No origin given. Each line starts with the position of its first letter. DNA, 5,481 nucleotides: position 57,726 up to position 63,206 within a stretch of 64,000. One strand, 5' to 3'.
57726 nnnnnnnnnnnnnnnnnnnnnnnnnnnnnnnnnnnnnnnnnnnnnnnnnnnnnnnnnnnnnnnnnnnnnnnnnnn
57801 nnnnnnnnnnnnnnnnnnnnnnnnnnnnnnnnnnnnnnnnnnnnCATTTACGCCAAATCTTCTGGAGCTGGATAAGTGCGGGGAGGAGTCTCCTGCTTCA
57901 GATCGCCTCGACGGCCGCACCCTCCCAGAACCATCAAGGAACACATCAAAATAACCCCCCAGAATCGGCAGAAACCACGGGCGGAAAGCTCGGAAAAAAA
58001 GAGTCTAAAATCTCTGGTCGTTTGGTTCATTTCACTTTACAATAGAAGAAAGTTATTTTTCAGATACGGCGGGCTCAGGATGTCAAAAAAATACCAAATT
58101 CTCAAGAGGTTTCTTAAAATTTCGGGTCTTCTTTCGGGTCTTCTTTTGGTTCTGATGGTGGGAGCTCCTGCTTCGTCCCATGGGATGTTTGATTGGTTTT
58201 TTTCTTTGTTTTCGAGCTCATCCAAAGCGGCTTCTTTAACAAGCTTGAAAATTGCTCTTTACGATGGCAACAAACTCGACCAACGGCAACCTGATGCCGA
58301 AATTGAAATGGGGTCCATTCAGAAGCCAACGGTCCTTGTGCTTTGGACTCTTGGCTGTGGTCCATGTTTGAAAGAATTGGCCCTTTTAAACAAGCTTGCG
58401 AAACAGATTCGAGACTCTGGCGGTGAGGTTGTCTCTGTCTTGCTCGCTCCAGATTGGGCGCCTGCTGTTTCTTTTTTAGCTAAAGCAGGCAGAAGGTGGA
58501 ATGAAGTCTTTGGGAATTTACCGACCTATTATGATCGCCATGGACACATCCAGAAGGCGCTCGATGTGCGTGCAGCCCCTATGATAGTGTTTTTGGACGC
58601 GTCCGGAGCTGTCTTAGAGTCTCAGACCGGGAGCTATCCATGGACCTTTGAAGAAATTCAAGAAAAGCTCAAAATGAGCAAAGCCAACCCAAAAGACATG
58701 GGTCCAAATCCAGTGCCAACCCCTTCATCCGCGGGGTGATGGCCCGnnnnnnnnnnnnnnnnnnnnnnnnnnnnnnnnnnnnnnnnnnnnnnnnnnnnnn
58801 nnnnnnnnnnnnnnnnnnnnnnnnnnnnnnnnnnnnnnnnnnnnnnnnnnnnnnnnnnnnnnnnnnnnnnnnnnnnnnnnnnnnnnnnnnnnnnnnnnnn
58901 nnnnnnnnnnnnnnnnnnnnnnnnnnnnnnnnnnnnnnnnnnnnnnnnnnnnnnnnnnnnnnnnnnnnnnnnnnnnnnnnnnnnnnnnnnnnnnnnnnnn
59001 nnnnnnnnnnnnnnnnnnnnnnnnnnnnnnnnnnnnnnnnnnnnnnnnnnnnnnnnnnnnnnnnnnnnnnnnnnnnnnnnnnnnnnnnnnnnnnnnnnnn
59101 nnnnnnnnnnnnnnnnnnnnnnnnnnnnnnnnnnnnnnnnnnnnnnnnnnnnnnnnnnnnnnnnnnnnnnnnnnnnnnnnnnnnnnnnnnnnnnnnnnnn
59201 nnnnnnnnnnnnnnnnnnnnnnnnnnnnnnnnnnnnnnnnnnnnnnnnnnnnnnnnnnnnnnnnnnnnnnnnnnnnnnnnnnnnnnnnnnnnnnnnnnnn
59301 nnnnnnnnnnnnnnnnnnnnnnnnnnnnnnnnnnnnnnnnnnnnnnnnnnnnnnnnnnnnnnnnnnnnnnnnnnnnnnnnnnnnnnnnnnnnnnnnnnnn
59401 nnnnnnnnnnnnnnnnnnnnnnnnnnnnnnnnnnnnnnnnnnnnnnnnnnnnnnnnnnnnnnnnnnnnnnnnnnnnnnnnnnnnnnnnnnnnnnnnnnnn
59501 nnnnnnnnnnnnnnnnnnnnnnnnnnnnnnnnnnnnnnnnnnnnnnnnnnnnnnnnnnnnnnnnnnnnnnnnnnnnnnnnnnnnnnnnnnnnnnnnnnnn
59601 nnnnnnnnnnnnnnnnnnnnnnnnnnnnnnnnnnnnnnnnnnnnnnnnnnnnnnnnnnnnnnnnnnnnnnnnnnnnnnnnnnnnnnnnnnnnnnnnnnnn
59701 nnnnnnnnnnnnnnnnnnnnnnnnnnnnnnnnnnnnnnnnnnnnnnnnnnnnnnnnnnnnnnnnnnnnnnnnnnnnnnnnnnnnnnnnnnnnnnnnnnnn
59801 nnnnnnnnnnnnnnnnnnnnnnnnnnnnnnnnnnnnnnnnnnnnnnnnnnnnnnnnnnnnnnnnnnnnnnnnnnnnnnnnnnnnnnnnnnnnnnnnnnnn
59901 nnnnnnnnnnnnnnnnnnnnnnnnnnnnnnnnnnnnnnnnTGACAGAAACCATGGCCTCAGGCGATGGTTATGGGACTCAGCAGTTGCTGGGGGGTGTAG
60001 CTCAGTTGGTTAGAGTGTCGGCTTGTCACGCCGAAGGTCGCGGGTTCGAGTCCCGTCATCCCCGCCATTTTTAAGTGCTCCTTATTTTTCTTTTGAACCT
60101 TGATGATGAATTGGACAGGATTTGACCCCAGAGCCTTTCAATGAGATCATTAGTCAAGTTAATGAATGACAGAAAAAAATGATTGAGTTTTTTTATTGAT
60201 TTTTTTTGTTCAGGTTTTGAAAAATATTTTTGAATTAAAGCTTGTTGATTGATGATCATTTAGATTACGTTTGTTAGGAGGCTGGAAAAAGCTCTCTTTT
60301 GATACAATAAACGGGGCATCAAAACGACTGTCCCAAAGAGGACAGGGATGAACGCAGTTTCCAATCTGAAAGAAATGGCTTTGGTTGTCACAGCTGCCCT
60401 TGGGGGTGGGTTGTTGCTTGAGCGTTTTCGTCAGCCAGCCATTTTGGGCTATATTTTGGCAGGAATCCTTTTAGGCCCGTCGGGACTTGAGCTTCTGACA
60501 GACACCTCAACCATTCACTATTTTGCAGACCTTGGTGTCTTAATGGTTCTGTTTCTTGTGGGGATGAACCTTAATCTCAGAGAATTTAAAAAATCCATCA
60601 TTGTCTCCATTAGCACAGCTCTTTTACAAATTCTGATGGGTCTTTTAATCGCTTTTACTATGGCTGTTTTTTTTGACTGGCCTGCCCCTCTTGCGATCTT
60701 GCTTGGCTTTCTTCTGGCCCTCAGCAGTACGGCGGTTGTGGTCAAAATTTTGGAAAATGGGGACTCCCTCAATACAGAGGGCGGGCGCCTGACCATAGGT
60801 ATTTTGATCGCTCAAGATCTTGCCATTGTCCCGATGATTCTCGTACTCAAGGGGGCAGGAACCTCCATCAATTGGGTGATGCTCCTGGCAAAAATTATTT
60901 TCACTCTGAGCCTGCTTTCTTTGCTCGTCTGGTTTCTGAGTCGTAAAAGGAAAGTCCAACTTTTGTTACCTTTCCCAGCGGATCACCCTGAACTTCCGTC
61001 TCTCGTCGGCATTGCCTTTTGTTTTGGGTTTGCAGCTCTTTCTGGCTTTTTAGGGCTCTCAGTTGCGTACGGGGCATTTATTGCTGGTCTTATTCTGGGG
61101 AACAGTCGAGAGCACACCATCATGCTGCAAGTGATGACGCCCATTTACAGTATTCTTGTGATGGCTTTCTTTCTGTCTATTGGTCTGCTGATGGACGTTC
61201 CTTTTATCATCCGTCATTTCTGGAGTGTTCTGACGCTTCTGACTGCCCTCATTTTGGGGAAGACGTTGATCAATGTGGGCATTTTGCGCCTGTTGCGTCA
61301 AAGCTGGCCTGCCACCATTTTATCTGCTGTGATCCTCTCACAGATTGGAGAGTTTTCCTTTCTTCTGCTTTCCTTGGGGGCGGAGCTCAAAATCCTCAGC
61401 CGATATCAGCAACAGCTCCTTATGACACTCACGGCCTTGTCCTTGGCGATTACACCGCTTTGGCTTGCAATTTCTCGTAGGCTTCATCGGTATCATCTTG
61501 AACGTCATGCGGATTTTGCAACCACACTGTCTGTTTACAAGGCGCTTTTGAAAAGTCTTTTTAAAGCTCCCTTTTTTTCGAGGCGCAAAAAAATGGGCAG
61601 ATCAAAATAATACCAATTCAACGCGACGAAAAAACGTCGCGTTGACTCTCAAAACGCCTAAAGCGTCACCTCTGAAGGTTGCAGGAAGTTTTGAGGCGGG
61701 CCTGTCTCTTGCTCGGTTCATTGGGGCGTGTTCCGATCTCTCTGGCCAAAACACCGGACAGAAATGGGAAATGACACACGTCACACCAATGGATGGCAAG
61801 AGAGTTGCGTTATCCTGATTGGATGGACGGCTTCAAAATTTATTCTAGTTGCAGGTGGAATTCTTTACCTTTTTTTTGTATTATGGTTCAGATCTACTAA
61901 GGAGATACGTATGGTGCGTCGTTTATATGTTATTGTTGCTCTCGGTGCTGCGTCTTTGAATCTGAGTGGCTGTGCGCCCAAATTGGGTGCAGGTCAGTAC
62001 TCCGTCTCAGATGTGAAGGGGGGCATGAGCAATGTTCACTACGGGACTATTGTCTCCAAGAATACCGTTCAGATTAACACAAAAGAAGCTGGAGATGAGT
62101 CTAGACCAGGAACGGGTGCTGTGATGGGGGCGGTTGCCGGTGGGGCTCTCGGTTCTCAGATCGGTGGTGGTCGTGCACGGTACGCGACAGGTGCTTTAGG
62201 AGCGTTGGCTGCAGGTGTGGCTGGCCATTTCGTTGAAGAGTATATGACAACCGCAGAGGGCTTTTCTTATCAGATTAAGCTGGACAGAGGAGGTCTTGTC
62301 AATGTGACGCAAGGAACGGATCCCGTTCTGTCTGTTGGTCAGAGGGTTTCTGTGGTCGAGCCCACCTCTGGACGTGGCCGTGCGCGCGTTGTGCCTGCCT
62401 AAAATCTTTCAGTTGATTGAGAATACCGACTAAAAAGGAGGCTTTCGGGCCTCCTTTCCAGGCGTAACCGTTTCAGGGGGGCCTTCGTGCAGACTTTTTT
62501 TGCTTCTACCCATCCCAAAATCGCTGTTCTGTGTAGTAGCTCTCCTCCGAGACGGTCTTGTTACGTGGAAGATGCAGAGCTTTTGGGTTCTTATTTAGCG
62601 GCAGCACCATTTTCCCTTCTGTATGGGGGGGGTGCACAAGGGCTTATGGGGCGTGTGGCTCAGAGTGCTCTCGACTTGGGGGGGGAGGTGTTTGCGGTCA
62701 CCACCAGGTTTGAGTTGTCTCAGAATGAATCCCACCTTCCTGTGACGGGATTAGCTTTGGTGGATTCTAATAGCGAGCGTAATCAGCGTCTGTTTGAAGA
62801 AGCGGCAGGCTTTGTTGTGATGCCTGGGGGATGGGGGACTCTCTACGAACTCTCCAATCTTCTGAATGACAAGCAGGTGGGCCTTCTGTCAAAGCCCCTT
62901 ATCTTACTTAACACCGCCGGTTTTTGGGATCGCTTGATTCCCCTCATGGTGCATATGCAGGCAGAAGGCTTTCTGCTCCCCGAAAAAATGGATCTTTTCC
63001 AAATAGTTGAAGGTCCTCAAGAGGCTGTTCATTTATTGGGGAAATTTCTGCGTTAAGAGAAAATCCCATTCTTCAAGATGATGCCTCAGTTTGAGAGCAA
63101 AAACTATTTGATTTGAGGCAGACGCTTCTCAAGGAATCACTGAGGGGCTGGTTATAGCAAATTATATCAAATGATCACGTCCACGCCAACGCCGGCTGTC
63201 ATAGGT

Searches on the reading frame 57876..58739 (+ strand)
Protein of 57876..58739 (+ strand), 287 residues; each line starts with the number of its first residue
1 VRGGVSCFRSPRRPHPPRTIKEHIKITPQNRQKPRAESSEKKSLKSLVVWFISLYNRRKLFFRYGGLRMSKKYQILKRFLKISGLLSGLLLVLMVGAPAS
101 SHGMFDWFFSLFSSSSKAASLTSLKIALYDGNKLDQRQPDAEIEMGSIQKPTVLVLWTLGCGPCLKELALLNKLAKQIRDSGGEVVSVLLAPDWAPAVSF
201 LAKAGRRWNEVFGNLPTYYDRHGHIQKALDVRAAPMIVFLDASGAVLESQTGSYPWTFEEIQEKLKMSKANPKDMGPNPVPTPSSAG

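Call 61: search_protein_families(library=pfam, proteins=[window:57876-58739:+], max_evalue=0.001)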
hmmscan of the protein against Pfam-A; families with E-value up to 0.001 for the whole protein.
window:57876-58739:+ (287 aa): 3 families
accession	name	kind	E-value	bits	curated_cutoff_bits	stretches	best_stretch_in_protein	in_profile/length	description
PF08534.16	Redoxin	-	2.6e-09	37.5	26.6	1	150-261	29-144/148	Redoxin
PF00578.27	AhpC-TSA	-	3.7e-06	27.3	26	1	148-246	23-121/124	AhpC/TSA family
PF13905.12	Thioredoxin_8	-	2.3e-05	25.1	27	1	150-246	2-94/94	Thioredoxin-like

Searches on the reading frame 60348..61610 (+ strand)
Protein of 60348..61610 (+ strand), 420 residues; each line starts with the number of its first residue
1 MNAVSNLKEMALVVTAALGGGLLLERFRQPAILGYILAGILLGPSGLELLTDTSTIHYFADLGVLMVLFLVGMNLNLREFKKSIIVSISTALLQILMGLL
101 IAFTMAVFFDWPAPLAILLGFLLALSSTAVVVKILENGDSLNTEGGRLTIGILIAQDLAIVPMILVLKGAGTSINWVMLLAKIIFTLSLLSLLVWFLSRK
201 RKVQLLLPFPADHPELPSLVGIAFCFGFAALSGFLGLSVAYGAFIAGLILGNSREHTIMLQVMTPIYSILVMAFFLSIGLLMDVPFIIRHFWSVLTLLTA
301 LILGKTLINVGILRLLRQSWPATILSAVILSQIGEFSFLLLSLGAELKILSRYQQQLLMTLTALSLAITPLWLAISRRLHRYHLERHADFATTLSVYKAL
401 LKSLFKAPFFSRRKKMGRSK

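Call 61: search_protein_families(library=pfam, proteins=[window:60348-61610:+], max_evalue=0.001)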
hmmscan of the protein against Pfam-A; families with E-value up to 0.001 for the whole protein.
window:60348-61610:+ (420 aa): 1 family
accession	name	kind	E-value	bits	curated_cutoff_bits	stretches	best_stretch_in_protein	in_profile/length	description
PF00999.27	Na_H_Exchanger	-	3.4e-50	171.4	26.2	1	14-374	2-370/375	Sodium/hydrogen exchanger, transmembrane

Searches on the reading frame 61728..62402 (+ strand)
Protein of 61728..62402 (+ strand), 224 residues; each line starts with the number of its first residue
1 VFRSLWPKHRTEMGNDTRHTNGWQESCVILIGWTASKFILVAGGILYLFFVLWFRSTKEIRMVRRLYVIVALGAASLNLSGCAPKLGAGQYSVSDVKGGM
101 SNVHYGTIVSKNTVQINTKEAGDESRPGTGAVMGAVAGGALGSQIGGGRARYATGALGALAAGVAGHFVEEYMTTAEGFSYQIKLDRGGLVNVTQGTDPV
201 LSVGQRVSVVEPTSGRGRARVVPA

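Call 6: search_protein_families(library=pfam, proteins=[window:61728-62402:+], max_evalue=0.01)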
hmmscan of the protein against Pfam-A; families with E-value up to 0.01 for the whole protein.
window:61728-62402:+ (224 aa): 1 family
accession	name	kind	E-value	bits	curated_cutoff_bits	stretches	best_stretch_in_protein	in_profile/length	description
PF05433.20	Rick_17kDa_Anti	-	3.8e-06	27.1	24.2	1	130-169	2-42/43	Glycine zipper 2TM domain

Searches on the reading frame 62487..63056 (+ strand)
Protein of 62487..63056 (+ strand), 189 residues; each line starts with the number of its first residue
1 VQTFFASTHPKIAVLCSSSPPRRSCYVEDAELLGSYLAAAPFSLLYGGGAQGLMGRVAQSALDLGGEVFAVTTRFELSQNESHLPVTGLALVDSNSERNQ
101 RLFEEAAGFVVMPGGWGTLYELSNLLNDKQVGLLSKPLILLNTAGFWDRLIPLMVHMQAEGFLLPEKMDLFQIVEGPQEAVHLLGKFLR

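Call 61: search_protein_families(library=pfam, proteins=[window:62487-63056:+], max_evalue=0.001)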
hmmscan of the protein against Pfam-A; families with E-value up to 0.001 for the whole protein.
window:62487-63056:+ (189 aa): 2 families
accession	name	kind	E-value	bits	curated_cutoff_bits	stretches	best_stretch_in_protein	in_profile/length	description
PF03641.19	Lysine_decarbox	-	1.2e-27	97.1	27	1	54-182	1-129/131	Possible lysine decarboxylase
PF18306.6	LDcluster4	-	3.8e-09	36.8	26.3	1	11-135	3-124/151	SLOG cluster4 family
